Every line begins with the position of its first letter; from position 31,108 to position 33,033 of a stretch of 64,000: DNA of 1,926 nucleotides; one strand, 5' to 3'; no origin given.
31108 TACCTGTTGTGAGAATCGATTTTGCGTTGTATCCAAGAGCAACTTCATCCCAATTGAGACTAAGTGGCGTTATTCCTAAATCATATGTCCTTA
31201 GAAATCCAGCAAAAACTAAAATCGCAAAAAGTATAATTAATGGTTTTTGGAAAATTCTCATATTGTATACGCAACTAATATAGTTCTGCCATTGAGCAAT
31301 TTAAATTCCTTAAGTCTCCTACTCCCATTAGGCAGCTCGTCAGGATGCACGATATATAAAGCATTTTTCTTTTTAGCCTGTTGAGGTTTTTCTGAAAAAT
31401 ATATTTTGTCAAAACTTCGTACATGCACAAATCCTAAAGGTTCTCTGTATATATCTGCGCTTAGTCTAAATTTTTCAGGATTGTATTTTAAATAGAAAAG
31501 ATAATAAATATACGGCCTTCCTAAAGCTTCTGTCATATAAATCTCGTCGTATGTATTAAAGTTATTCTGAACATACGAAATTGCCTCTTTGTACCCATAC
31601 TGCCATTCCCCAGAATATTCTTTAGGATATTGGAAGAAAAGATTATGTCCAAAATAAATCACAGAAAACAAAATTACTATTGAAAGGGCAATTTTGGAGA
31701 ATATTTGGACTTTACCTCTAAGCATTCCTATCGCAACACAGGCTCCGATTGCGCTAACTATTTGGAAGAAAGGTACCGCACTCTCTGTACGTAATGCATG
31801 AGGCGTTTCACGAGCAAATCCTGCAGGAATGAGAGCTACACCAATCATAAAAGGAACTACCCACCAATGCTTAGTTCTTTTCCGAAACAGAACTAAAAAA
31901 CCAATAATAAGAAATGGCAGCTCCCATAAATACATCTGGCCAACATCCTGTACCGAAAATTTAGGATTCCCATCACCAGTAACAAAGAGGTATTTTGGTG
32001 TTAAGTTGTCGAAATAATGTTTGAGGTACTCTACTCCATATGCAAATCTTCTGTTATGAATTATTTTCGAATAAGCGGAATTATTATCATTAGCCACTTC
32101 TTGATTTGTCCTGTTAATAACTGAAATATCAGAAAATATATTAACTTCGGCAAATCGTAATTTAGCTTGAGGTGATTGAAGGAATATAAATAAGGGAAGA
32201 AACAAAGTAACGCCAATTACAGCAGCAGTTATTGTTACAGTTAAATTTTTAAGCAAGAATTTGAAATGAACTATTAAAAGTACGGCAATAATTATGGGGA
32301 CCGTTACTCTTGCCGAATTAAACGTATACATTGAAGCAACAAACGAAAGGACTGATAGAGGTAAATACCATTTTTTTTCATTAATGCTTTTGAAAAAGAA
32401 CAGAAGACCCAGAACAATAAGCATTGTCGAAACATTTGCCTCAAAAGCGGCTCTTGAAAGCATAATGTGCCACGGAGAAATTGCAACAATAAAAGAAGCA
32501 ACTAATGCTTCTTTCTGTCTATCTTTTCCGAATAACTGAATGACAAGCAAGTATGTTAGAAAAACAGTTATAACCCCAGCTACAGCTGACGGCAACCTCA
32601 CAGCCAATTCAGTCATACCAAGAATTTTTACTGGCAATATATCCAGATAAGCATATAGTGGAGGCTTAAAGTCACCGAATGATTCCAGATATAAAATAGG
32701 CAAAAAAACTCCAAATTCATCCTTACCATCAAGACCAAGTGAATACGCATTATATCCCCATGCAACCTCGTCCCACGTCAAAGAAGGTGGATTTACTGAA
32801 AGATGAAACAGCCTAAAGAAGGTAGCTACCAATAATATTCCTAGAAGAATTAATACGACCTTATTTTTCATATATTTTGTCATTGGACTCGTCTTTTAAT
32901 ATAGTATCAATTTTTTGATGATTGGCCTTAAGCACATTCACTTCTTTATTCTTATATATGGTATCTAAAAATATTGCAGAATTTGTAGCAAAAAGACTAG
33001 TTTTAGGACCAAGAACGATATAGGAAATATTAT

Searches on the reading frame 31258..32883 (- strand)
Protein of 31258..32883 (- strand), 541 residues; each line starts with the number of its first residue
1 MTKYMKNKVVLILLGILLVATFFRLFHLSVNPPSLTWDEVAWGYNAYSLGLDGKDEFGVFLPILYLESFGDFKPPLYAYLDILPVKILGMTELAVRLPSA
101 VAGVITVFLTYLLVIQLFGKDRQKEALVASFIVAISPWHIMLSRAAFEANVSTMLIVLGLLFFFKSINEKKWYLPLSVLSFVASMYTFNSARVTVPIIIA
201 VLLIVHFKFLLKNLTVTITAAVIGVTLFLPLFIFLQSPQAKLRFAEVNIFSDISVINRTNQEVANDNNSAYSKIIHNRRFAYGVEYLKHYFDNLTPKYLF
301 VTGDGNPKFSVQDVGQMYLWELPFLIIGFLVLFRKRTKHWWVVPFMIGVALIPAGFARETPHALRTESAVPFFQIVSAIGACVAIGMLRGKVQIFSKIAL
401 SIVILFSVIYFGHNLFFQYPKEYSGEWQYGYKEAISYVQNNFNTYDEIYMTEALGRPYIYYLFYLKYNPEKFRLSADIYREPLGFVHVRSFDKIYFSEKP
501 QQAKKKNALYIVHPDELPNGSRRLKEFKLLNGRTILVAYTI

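Call 22: search_protein_families(library=pfam, proteins=[window:31258-32883:-], max_evalue=0.001)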
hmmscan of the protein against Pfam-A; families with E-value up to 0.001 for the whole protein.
window:31258-32883:- (541 aa): 1 family
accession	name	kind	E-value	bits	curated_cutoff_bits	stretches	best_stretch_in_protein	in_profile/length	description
PF13231.12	PMT_2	-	2.3e-13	51.1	26.1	1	73-233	2-159/160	Dolichyl-phosphate-mannose-protein mannosyltransferase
